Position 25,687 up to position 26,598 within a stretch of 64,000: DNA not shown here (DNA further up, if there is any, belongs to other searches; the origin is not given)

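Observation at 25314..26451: Minimal exosortase with a translationally coupled polytopic partner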

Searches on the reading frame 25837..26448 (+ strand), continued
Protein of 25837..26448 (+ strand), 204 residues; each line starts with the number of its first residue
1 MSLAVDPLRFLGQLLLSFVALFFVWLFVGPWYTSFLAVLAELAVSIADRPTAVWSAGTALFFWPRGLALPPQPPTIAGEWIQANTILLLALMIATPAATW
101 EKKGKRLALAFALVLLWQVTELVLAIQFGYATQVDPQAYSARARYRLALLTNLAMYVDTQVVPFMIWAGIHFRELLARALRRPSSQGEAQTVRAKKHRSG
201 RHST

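Call 73: search_protein_families(library=pfam, proteins=[P0245, P0291, P0301, P0315, P0322, P0198, P0214, P0195, P0200, P0233], max_evalue=0.01)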
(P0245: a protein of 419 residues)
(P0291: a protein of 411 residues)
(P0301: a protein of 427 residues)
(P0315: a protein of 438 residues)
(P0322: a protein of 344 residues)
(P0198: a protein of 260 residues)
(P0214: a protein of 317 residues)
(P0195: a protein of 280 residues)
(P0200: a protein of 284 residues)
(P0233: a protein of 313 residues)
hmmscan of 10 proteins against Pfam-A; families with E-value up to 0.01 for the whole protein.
P0245 (419 aa): 1 family
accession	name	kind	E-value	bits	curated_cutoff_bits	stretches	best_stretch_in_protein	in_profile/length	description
PF08409.16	TMTC_DUF1736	-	0.0036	17.7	27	0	368-406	7-40/75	Protein O-mannosyl-transferase TMTC, DUF1736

P0291 (411 aa): 15 families
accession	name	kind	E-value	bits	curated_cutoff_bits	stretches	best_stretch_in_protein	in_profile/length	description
PF13432.12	TPR_16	-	6.8e-19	68.4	32.7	3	223-284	2-63/65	Tetratricopeptide repeat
PF14559.12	TPR_19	-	7.9e-16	58.6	25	2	229-284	2-57/68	Tetratricopeptide repeat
PF13428.12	TPR_14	-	6.3e-12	45.4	23.5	1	326-359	7-40/44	Tetratricopeptide repeat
PF07719.23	TPR_2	-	6.5e-11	41.9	27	0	321-353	2-34/34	Tetratricopeptide repeat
PF13174.12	TPR_6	-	1.1e-09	38.7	26.3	1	324-353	4-33/33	Tetratricopeptide repeat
PF13414.12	TPR_11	-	6.7e-08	32.5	26.8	1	225-266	1-42/42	TPR repeat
PF13181.12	TPR_8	-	7.5e-07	29.3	25.7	0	324-352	5-33/34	Tetratricopeptide repeat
PF23914.1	TPR_CcmH_CycH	-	2.2e-06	28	42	1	290-359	54-126/158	Cytochrome c-type biogenesis protein H TPR domain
PF13424.12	TPR_12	-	0.00011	22.8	30.1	1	289-349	6-74/77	Tetratricopeptide repeat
PF13431.12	TPR_17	-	0.00014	22.3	24.4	0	309-341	2-34/34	Tetratricopeptide repeat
PF13176.12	TPR_7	-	0.00019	21.7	27.9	0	325-353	4-34/36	Tetratricopeptide repeat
PF14561.12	TPR_20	-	0.00021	22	25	0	344-380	12-48/90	Tetratricopeptide repeat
PF00515.34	TPR_1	-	0.0011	19.1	27.8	0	289-318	4-33/34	Tetratricopeptide repeat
PF20308.4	TPR-S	-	0.0046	18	27.6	0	302-351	2-49/102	Tetratricopeptide Repeats-Sensor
PF21545.3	T7SS_EccA1_N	-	0.0092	15.7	27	1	289-353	171-238/272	T7SS, ESX-1 secretion system protein EccA1, N-terminal domain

P0301 (427 aa): 19 families
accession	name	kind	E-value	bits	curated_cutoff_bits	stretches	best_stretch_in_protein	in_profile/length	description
PF13432.12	TPR_16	-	2e-25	89.3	32.7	4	309-370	2-64/65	Tetratricopeptide repeat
PF14559.12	TPR_19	-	2.4e-19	69.8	25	3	282-342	3-62/68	Tetratricopeptide repeat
PF07719.23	TPR_2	-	4.8e-19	67.3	27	2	236-268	1-33/34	Tetratricopeptide repeat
PF13428.12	TPR_14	-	3.4e-16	58.5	23.5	3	338-379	2-43/44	Tetratricopeptide repeat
PF00515.34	TPR_1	-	2.7e-12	46.4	27.8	0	339-370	3-34/34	Tetratricopeptide repeat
PF13414.12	TPR_11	-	1.1e-11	44.6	26.8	0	311-336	1-26/42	TPR repeat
PF13424.12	TPR_12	-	2.9e-11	43.8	30.1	2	236-298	3-73/77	Tetratricopeptide repeat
PF13431.12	TPR_17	-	9.1e-11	41.6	24.4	0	361-383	3-25/34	Tetratricopeptide repeat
PF13174.12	TPR_6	-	1e-09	38.8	26.3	0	307-333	3-29/33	Tetratricopeptide repeat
PF13181.12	TPR_8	-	2.9e-09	36.8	25.7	0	307-336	4-33/34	Tetratricopeptide repeat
PF13176.12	TPR_7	-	8e-09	35.3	27.9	0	307-335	2-30/36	Tetratricopeptide repeat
PF24575.1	TPR_Slam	-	1.4e-08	35.5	35.2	1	277-316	54-93/104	Surface lipoprotein assembly modifier, N-terminal TPR repeats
PF14561.12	TPR_20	-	1e-07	32.6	25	1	360-394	11-45/90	Tetratricopeptide repeat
PF23914.1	TPR_CcmH_CycH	-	3.9e-06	27.2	42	1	294-396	40-146/158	Cytochrome c-type biogenesis protein H TPR domain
PF12688.13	TPR_5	-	1.2e-05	25.9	24.2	1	316-394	13-97/119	Tetratrico peptide repeat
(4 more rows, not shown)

P0315 (438 aa): 20 families
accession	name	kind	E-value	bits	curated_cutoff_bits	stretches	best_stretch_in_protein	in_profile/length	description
PF07719.23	TPR_2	-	3.6e-18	64.6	27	1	317-348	3-34/34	Tetratricopeptide repeat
PF14559.12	TPR_19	-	3.2e-14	53.4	25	3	255-309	2-56/68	Tetratricopeptide repeat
PF13432.12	TPR_16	-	1.3e-13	51.5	32.7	3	249-309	2-62/65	Tetratricopeptide repeat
PF13424.12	TPR_12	-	4e-13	49.8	30.1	1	314-377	2-73/77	Tetratricopeptide repeat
PF13431.12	TPR_17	-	4.9e-13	48.7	24.4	2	267-298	2-33/34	Tetratricopeptide repeat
PF13428.12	TPR_14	-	6.7e-12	45.3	23.5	2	317-356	3-42/44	Tetratricopeptide repeat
PF00515.34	TPR_1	-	7e-12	45.1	27.8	0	317-347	3-33/34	Tetratricopeptide repeat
PF13414.12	TPR_11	-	4.7e-11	42.6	26.8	1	322-358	1-37/42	TPR repeat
PF13181.12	TPR_8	-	5e-11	42.3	25.7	0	318-347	4-33/34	Tetratricopeptide repeat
PF23914.1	TPR_CcmH_CycH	-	2.1e-07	31.4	42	1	248-309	54-118/158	Cytochrome c-type biogenesis protein H TPR domain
PF13174.12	TPR_6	-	1.1e-06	29.3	26.3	0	350-380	1-31/33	Tetratricopeptide repeat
PF24575.1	TPR_Slam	-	2.5e-05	25.1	35.2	0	259-301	62-104/104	Surface lipoprotein assembly modifier, N-terminal TPR repeats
PF07721.20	TPR_4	-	2.8e-05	24.7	27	1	279-303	2-26/26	Tetratricopeptide repeat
PF04733.20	Coatomer_E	-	0.00041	20.3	21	0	356-398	208-250/290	Coatomer epsilon subunit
PF20308.4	TPR-S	-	0.00059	20.8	27.6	0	330-378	1-47/102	Tetratricopeptide Repeats-Sensor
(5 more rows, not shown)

P0322 (344 aa): 5 families
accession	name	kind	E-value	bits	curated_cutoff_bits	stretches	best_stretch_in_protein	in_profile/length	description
PF07719.23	TPR_2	-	2.5e-06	27.6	27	1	256-289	1-34/34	Tetratricopeptide repeat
PF13431.12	TPR_17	-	1.4e-05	25.4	24.4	0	279-305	2-28/34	Tetratricopeptide repeat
PF14559.12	TPR_19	-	2.7e-05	24.8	25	1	269-330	4-66/68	Tetratricopeptide repeat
PF13432.12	TPR_16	-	0.0014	19.5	32.7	1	268-320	9-61/65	Tetratricopeptide repeat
PF00515.34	TPR_1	-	0.0074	16.5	27.8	0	256-289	1-34/34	Tetratricopeptide repeat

P0198 (260 aa): 0 families

P0214 (317 aa): 3 families
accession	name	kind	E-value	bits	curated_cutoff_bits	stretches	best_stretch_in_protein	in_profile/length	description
PF07992.20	Pyr_redox_2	-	4.6e-22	79.2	26.1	1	29-230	69-265/291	Pyridine nucleotide-disulphide oxidoreductase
PF00070.33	Pyr_redox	-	4.1e-06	27.7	22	1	108-179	2-66/82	Pyridine nucleotide-disulphide oxidoreductase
PF13454.12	NAD_binding_9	-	0.0094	16.4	21.8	0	8-63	96-153/155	FAD-NAD(P)-binding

P0195 (280 aa): 0 families

P0200 (284 aa): 0 families

P0233 (313 aa): 0 families
